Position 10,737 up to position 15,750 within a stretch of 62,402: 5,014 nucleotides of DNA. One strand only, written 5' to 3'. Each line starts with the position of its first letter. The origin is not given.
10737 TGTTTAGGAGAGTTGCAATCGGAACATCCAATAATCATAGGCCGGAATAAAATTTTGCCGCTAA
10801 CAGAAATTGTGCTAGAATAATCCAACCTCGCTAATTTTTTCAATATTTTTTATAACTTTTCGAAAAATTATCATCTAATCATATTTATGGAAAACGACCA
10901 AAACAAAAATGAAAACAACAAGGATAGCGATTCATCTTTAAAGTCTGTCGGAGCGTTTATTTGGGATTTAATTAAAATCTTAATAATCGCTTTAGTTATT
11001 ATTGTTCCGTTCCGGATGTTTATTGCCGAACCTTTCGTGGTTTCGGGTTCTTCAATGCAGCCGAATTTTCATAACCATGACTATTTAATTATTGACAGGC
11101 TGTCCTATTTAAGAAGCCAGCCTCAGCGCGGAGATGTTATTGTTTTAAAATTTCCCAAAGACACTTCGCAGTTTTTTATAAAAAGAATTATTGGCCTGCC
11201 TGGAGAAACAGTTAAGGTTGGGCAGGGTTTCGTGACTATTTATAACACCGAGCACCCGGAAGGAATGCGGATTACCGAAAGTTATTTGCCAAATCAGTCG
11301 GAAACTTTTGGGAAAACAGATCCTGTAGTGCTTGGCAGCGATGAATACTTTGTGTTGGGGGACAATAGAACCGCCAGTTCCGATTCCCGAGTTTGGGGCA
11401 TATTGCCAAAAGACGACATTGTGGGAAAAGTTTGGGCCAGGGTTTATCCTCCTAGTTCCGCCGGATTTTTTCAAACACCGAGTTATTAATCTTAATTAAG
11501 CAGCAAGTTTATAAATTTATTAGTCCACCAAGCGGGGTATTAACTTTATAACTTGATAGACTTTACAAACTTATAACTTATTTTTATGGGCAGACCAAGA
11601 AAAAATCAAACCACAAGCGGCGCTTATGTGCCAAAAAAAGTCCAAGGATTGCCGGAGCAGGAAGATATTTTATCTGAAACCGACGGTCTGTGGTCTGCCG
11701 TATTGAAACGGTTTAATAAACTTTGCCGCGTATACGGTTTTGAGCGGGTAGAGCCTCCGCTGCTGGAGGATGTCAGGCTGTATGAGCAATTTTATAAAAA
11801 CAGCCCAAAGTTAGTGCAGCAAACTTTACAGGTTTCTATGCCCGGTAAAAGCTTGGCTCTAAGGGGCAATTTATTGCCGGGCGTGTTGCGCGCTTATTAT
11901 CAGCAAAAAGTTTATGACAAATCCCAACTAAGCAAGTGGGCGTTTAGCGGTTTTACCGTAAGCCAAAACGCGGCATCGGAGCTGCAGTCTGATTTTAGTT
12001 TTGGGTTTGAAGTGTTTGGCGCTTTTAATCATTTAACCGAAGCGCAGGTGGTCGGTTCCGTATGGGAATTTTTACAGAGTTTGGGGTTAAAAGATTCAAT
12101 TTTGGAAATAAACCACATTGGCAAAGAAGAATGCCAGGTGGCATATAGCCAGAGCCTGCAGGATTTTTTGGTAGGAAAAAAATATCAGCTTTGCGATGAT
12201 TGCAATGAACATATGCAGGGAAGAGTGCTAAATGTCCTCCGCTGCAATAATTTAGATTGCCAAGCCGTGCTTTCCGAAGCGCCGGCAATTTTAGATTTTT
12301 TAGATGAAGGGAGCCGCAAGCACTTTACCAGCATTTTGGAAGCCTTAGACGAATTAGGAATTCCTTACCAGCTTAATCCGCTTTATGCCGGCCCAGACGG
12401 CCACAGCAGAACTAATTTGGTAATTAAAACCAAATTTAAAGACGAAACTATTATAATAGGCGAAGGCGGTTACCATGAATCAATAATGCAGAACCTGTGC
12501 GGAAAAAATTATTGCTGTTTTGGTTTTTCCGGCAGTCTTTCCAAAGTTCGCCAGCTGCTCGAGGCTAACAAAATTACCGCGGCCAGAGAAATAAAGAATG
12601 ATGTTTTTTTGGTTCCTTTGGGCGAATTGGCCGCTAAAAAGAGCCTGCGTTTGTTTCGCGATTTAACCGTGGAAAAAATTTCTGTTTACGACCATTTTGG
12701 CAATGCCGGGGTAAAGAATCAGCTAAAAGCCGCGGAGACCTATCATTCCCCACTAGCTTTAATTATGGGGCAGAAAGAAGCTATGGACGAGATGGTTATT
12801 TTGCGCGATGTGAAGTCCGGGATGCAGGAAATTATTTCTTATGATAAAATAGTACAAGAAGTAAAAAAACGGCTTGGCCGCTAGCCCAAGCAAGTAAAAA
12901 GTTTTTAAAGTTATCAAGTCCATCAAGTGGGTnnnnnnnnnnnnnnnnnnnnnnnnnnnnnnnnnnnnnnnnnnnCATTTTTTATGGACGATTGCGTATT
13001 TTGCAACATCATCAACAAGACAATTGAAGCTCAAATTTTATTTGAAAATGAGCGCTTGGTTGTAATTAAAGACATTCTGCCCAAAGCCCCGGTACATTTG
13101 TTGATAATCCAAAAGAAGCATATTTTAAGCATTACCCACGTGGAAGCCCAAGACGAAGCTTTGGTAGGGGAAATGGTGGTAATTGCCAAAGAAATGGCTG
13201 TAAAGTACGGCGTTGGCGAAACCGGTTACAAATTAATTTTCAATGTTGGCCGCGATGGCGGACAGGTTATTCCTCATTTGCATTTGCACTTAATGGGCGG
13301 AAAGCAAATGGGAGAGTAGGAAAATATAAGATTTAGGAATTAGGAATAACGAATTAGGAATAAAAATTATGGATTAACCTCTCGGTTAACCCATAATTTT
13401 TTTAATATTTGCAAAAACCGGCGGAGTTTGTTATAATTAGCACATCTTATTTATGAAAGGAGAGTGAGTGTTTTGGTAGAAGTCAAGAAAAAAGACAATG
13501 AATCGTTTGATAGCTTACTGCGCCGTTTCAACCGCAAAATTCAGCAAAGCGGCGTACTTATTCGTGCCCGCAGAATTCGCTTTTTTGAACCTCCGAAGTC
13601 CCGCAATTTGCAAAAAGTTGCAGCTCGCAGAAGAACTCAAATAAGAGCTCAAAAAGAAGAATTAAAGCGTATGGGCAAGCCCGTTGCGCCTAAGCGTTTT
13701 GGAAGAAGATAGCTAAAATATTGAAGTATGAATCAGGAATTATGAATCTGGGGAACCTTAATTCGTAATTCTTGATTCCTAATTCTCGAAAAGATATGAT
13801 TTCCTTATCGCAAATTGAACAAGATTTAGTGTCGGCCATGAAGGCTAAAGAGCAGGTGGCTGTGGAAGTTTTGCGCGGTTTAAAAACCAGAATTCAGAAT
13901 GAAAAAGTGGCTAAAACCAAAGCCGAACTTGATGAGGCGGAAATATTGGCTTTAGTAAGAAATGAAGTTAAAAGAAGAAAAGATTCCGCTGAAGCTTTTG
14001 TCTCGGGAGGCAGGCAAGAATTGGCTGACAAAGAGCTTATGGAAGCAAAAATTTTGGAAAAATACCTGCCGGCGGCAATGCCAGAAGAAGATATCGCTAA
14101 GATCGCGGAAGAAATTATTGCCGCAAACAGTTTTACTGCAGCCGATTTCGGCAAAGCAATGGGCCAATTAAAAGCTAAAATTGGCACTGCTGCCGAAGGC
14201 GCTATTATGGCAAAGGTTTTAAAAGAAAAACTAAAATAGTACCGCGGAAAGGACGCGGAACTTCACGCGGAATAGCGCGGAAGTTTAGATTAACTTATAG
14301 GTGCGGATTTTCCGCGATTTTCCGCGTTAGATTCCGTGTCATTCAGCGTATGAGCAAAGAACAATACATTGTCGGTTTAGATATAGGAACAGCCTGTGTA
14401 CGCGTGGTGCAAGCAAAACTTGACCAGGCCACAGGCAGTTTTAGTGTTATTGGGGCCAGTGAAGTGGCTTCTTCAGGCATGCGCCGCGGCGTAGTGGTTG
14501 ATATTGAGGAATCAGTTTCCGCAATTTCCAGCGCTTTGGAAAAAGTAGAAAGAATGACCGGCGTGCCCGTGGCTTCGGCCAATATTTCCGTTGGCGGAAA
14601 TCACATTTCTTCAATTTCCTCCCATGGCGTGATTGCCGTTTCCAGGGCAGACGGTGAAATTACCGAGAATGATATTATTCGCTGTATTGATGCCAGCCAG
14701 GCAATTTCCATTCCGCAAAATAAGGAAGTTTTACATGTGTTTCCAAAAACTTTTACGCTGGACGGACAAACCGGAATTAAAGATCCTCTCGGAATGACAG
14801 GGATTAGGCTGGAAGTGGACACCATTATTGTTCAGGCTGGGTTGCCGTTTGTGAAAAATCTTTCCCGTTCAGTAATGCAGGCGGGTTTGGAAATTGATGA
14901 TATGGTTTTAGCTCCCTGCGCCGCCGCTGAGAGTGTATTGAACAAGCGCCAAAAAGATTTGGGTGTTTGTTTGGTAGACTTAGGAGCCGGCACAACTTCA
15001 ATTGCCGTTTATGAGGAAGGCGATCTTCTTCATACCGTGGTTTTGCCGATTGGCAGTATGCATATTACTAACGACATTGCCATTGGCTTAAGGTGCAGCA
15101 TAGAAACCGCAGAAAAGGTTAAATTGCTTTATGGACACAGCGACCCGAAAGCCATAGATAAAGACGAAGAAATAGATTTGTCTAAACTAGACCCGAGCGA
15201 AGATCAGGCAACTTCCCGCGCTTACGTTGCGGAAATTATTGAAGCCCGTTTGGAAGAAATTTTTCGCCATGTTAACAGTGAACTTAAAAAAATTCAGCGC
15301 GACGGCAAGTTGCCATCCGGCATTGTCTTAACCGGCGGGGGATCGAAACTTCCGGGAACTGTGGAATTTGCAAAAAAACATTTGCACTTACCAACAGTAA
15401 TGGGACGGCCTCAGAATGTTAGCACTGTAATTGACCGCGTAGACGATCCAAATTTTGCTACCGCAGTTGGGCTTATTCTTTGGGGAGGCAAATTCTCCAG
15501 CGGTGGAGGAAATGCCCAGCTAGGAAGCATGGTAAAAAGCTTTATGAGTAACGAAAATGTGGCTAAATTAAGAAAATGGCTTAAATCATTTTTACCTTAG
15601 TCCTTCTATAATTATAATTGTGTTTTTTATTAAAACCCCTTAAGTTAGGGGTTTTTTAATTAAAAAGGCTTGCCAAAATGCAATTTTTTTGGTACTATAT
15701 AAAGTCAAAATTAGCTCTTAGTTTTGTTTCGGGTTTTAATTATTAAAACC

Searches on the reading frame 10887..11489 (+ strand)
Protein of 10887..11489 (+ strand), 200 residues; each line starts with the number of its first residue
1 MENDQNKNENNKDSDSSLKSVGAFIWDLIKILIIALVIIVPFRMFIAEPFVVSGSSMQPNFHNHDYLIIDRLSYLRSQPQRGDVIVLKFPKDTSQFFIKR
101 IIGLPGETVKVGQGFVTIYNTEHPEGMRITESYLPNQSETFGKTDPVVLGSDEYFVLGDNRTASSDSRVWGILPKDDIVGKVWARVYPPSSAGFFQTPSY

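Call 37: search_protein_families(library=pfam, proteins=[window:10887-11489:+], max_evalue=0.001)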
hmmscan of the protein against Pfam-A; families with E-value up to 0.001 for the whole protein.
window:10887-11489:+ (200 aa): 2 families
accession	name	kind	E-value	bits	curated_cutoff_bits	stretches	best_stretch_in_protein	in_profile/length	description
PF10502.14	Peptidase_S26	-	7.1e-43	146.9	22.9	1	26-186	2-167/168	Signal peptidase, peptidase S26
PF00717.28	Peptidase_S24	-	0.00013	22.1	23.3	1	51-105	39-85/116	Peptidase S24-like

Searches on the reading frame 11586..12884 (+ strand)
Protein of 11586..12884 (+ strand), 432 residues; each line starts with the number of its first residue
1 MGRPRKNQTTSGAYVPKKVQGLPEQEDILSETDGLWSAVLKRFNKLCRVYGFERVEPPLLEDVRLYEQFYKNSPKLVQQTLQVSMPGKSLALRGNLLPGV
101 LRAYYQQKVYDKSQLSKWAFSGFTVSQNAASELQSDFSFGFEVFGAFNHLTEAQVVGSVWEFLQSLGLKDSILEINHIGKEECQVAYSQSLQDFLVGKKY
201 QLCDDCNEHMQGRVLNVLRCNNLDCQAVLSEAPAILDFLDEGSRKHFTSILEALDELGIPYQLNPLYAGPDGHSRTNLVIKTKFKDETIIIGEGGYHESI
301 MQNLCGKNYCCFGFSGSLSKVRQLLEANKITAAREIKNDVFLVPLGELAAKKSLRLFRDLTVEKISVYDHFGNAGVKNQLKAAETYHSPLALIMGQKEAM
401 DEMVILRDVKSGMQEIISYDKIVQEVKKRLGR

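Call 37: search_protein_families(library=pfam, proteins=[window:11586-12884:+], max_evalue=0.001)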
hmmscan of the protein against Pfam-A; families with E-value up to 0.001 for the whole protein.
window:11586-12884:+ (432 aa): 2 families
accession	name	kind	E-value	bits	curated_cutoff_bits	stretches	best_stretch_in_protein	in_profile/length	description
PF13393.11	tRNA-synt_His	-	3.8e-14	53.1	25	1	26-320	3-307/308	Histidyl-tRNA synthetase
PF03129.25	HGTP_anticodon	-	3.6e-07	30.7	21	1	339-429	1-94/94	Anticodon binding domain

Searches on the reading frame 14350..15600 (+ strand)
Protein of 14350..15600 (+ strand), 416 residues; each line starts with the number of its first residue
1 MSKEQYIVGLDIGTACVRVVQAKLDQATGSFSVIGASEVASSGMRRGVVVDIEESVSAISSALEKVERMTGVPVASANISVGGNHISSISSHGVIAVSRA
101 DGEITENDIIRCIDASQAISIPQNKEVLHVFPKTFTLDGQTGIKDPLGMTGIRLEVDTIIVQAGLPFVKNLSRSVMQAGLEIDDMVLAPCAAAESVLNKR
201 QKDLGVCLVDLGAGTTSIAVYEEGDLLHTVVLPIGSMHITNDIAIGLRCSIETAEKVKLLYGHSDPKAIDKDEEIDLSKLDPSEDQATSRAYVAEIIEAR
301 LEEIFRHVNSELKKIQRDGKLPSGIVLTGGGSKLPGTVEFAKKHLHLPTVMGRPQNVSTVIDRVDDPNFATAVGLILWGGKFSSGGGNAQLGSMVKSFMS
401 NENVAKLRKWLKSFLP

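Call 8: search_protein_families(library=pfam, proteins=[window:14350-15600:+], max_evalue=1)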
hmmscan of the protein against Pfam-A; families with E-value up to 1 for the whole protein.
window:14350-15600:+ (416 aa): 9 families
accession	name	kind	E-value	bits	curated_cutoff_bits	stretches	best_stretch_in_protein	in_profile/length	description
PF14450.12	FtsA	-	1.3e-35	123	31.8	1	207-374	1-127/127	Cell division protein FtsA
PF02491.25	SHS2_FTSA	-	3.3e-28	98.3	25.4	1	83-161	1-78/79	SHS2 domain inserted in FTSA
PF11104.14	PilM_2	-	1.7e-10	40.8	27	2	9-259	1-235/340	Type IV pilus assembly protein PilM;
PF06723.19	MreB_Mbl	-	7.1e-09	35.4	27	1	201-353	142-305/327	MreB/Mbl protein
PF06277.17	EutA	-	1.5e-05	24.5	27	1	175-307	116-242/475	Ethanolamine utilisation protein EutA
PF25216.1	Volactin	-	9.9e-05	22.4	35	1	205-374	170-316/321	Volactin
PF00012.26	HSP70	-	0.067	11.8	20.6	0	178-222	159-204/599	Hsp70 protein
PF20055.5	DUF6454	-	0.089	12.2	22.3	1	311-365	75-128/292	Family of unknown function (DUF6454)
PF25229.1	Salactin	-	0.1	12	27.1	1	291-374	250-326/335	Salactin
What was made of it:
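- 14350..15600 (+): ftsA, the left conserved flank of the island. Pfam FtsA and SHS2_FTSA (call 8).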

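Call 21: find_related_loci(query=window:14350-15600:+, collection=genome_contigs, flank=10000)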
Query window:14350-15600:+ (416 aa) in genome_contigs; peptide patterns used: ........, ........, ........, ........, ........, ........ (x = any residue, [..] = any of these).
227 stretches matched a pattern; 55 encode a relative of the query (tblastn E <= 1e-3); 55 distinct loci.
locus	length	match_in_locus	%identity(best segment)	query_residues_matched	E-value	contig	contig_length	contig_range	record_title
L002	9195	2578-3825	85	1-416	0e+0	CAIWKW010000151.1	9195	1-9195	MAG: Candidatus Doudnabacteria bacterium isolate AlinenLipids_bin-7426 genome assembly, contig: bin-7426:151/227, whole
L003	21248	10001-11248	85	1-416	0e+0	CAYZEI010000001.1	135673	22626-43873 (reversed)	MAG TPA_asm: uncultured Candidatus Saccharibacteria bacterium isolate SRP278252_co1_767 genome assembly, contig: NODE_11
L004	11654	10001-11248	84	1-416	0e+0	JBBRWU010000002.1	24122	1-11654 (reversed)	MAG: Candidatus Doudnabacteria bacterium isolate La4_metabat2.076 La4_metabat2.076_K_318745_L_24122_cov_13.5675, whole g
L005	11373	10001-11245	82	1-416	0e+0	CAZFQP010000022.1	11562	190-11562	MAG TPA_asm: uncultured Candidatus Saccharibacteria bacterium isolate SRP278252_co1_731 genome assembly, contig: NODE_10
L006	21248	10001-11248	82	1-416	0e+0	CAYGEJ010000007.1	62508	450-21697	MAG TPA_asm: uncultured Candidatus Saccharibacteria bacterium isolate ERP113451_co1_281 genome assembly, contig: NODE_32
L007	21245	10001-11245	80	1-416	0e+0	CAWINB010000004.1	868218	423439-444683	MAG: Candidatus Doudnabacteria bacterium isolate MFD04434.bin.1.36 genome assembly, contig: contig_4859, whole genome sh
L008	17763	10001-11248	79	1-416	0e+0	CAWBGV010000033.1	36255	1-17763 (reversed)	MAG: Candidatus Doudnabacteria bacterium isolate MFD04780.bin.2.152 genome assembly, contig: contig_53131, whole genome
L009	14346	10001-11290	76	1-416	0e+0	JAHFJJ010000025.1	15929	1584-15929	MAG: Candidatus Doudnabacteria bacterium isolate nzgw383 NODE_4532_length_15930_cov_3.667594, whole genome shotgun seque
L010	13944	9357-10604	82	1-416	0e+0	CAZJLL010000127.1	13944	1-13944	MAG TPA_asm: uncultured Candidatus Saccharibacteria bacterium isolate binchicken_co84_202 genome assembly, contig: k141_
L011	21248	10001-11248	78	1-416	0e+0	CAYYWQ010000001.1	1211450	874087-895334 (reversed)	MAG TPA_asm: uncultured Candidatus Saccharibacteria bacterium isolate SRP292972_co1_95 genome assembly, contig: NODE_2_l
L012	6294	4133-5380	77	1-416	0e+0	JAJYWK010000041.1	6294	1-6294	MAG: bacterium isolate FK3.bin112 NODE_23967_length_6294_cov_2.958651, whole genome shotgun sequence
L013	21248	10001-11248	75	1-416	0e+0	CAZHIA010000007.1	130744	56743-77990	MAG TPA_asm: uncultured Candidatus Saccharibacteria bacterium isolate SRP257259_co1_13 genome assembly, contig: NODE_106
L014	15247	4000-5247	81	1-416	0e+0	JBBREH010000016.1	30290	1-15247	MAG: Candidatus Doudnabacteria bacterium isolate Co_metawrap_2493 Cmw_2493_k141_7897228_length_30290_cov_25.9934, whole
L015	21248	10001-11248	79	1-416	0e+0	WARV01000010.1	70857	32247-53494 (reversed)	MAG: Patescibacteria group bacterium isolate AMAZON01 genome_10, whole genome shotgun sequence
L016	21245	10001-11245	77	1-416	0e+0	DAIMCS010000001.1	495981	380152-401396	MAG TPA_asm: Patescibacteria group bacterium isolate CTOTU25981 NODE_1_length_495981_cov_10.917482, whole genome shotgun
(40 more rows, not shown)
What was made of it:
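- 14350..15600 (+): It is 85% identical to Candidatus Doudnabacteria FtsA (call 21).
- FtsA is 85% identical to Doudnabacteria MAGs (call 21).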

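Call 85: find_encoding_contigs(protein=window:14350-15600:+, flank=10000, max_places=10)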
Protein window:14350-15600:+ (416 aa): 1 contig read that carries it; 1 place shown.
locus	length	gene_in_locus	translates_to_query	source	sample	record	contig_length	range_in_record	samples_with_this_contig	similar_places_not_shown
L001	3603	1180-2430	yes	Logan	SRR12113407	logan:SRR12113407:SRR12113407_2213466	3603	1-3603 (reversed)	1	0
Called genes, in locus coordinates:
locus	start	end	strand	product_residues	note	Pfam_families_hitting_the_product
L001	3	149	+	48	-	?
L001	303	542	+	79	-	PF01165:Ribosomal_S21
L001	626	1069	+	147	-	PF09424:YqeY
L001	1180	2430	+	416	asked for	PF06277:EutA (faint), PF11104:PilM_2 (weak), PF02491:SHS2_FTSA, PF06723:MreB_Mbl, PF14450:FtsA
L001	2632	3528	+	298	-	-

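Call 95: search_protein_families(library=pfam, proteins=[L003:12913-14286:+, L003:14502-15233:+, L007:15707-16699:-, L007:16855-18024:+, L007:18496-19998:+, L006:12422-14167:-, L006:11403-12437:-], max_evalue=0.001)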
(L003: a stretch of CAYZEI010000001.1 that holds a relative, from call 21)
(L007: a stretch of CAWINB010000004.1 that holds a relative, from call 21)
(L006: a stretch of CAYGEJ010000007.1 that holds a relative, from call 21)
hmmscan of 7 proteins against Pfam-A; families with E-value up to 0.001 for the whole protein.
L003:12913-14286:+ (457 aa): 0 families

L003:14502-15233:+ (243 aa): 0 families

L007:15707-16699:- (330 aa): 3 families
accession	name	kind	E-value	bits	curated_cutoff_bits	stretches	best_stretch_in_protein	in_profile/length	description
PF05598.16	DUF772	-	1.4e-17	63.9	23.1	1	56-125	3-72/74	Transposase domain (DUF772)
PF01609.27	DDE_Tnp_1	-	1.8e-06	28.3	23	1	155-302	20-185/200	Transposase DDE domain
PF13612.12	DDE_Tnp_1_3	-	8.3e-06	26.3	27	1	182-291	31-140/155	Transposase DDE domain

L007:16855-18024:+ (389 aa): 0 families

L007:18496-19998:+ (500 aa): 0 families

L006:12422-14167:- (581 aa): 0 families

L006:11403-12437:- (344 aa): 0 families
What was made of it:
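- The ftsA-ftsZ islands are plastic: an IS5-like transposase sits in L007 (call 95).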
